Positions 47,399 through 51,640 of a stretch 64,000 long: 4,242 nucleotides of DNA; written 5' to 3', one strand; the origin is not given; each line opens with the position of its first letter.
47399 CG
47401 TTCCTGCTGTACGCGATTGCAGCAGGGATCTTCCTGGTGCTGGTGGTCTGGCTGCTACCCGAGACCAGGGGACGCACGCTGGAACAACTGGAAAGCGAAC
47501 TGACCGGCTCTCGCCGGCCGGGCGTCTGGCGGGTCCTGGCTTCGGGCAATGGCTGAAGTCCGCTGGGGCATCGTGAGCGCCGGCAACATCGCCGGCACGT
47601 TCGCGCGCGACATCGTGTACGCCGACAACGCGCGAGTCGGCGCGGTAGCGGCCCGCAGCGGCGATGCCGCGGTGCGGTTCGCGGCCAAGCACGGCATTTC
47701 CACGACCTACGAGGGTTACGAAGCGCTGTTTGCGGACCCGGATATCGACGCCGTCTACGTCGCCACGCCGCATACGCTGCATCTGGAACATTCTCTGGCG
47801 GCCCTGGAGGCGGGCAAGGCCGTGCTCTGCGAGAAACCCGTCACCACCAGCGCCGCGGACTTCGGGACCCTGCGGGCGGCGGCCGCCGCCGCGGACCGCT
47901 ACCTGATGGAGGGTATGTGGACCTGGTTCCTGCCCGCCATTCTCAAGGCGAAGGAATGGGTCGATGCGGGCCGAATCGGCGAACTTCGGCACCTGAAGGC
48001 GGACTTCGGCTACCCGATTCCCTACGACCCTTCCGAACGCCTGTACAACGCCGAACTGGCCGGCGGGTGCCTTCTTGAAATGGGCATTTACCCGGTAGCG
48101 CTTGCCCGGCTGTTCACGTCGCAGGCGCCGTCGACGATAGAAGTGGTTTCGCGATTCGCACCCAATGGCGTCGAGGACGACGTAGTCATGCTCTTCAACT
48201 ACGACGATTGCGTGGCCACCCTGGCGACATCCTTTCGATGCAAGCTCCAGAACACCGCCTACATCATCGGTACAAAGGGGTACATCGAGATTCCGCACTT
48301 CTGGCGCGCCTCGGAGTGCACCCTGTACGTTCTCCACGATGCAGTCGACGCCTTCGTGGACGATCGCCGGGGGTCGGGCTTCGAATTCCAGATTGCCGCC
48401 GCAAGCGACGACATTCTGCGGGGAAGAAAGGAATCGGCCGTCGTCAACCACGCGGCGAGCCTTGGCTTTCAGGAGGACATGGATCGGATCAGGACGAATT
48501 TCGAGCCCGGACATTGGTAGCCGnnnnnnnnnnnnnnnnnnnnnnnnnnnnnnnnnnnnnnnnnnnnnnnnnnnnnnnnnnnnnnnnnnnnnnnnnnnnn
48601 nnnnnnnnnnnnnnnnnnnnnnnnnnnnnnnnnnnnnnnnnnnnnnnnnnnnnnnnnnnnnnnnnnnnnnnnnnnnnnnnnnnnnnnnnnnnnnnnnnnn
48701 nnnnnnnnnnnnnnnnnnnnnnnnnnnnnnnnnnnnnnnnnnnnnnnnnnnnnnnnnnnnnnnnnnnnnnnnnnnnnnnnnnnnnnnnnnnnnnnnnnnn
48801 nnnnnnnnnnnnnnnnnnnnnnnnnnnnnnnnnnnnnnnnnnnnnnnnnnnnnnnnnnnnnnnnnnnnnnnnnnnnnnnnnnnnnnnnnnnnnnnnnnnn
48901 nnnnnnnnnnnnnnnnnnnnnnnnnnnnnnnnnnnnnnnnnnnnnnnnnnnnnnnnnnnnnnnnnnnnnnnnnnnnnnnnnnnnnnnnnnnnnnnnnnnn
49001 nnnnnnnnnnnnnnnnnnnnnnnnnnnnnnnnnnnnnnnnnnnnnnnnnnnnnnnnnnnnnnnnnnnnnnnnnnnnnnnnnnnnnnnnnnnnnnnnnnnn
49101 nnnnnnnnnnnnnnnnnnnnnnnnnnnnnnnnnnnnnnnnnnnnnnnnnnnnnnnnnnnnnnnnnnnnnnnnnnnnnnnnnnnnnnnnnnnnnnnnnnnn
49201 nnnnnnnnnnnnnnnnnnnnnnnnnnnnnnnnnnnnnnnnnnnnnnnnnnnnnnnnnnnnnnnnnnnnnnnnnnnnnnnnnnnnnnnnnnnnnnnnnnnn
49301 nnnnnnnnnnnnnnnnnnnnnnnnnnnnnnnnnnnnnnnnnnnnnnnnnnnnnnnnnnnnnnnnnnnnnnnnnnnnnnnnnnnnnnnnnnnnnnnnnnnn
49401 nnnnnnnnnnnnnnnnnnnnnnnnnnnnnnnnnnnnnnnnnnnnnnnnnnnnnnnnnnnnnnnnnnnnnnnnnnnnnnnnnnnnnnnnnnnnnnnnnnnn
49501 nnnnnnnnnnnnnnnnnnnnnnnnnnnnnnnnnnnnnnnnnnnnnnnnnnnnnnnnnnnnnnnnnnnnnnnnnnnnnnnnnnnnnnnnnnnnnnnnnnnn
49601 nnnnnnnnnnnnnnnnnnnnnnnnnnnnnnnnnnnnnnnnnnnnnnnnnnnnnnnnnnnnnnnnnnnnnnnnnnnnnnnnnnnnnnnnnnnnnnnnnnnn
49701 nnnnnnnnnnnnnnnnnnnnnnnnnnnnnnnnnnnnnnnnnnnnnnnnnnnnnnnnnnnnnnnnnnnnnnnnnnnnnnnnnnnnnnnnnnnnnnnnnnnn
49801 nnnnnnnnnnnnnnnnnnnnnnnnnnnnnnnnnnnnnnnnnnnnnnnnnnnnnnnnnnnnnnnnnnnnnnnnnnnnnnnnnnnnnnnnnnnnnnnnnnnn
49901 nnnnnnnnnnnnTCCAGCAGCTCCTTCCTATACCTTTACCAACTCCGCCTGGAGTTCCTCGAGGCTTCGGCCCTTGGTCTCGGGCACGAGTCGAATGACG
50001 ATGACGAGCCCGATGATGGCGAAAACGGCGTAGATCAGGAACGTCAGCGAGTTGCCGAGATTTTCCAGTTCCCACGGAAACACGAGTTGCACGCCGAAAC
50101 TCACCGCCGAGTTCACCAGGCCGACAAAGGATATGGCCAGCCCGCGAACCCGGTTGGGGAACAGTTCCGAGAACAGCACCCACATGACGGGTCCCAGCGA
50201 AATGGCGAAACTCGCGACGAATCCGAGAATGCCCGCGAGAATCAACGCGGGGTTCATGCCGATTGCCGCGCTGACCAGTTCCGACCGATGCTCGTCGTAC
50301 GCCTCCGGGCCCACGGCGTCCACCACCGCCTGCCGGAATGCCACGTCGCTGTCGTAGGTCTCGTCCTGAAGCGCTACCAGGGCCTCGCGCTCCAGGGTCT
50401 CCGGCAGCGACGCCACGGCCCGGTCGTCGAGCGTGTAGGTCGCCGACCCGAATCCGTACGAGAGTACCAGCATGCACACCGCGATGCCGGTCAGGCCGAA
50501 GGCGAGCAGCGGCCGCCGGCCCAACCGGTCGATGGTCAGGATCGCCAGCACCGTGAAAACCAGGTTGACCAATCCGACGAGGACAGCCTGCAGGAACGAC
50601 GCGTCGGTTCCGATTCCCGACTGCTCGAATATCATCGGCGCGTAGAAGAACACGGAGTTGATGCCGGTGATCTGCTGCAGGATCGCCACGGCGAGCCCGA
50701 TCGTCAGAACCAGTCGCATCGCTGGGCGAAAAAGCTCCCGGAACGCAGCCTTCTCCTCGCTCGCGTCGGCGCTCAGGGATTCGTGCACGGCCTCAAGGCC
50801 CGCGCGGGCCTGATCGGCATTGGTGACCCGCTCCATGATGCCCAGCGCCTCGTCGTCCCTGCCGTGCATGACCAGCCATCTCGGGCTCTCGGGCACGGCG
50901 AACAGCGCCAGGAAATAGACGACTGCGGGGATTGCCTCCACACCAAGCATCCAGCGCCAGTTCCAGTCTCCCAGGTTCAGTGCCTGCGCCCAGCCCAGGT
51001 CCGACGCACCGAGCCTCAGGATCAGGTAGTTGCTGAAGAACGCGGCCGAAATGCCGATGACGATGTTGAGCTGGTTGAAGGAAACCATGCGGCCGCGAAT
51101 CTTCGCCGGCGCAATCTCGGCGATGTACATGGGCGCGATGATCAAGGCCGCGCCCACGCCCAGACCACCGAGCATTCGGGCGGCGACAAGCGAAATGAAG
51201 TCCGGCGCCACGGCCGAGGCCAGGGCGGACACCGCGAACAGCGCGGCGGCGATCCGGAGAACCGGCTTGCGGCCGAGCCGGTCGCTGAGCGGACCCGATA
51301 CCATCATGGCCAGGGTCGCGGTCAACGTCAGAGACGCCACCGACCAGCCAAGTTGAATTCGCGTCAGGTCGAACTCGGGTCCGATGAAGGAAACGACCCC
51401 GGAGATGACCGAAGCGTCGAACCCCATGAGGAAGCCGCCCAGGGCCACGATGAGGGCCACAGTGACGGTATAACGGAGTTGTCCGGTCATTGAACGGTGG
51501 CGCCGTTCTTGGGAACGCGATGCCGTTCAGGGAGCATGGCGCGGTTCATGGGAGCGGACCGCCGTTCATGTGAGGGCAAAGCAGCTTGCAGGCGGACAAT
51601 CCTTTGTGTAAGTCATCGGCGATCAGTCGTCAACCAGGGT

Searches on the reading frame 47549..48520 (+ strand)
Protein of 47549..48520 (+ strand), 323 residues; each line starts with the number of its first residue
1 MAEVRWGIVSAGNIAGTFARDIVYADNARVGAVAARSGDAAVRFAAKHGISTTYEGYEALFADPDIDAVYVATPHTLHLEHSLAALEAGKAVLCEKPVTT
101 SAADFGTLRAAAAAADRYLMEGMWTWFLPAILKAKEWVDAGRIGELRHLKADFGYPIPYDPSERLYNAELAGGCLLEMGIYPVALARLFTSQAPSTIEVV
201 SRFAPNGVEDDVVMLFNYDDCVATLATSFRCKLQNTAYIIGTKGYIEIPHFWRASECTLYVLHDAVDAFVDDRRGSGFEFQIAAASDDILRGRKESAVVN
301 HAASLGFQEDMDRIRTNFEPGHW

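Call 52: search_protein_families(library=pfam, proteins=[window:47549-48520:+], max_evalue=0.00001)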
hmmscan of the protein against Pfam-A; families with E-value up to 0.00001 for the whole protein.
window:47549-48520:+ (323 aa): 2 families
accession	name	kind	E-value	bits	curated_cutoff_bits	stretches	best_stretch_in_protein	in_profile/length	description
PF22725.1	GFO_IDH_MocA_C3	-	2.1e-24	86.3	27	1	132-247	2-124/124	GFO/IDH/MocA C-terminal domain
PF01408.29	GFO_IDH_MocA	-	1.2e-22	81.3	24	1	4-122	1-119/120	Oxidoreductase family, NAD-binding Rossmann fold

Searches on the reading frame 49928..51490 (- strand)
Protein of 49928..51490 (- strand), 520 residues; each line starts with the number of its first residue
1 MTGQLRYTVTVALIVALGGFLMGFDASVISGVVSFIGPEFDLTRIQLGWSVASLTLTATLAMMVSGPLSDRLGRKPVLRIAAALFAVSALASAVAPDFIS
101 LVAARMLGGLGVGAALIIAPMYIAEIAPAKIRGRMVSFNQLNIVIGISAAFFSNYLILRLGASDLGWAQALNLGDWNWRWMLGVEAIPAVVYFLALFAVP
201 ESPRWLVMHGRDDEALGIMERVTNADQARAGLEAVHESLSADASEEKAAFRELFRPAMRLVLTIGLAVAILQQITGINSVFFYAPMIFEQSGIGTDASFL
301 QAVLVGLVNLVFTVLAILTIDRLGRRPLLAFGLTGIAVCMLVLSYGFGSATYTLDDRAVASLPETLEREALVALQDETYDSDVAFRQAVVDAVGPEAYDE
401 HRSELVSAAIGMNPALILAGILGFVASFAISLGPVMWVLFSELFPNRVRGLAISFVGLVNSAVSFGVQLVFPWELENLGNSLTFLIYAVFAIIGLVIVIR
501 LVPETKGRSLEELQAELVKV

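Call 52: search_protein_families(library=pfam, proteins=[window:49928-51490:-], max_evalue=0.00001)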
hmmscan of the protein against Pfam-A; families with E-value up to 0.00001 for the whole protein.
window:49928-51490:- (520 aa): 2 families
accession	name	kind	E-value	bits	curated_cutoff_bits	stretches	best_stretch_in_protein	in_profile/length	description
PF00083.30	Sugar_tr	-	1.9e-109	367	22.3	2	11-346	1-336/452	Sugar (and other) transporter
PF07690.21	MFS_1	-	2.9e-39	135.4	33.4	1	15-349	1-291/347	Major Facilitator Superfamily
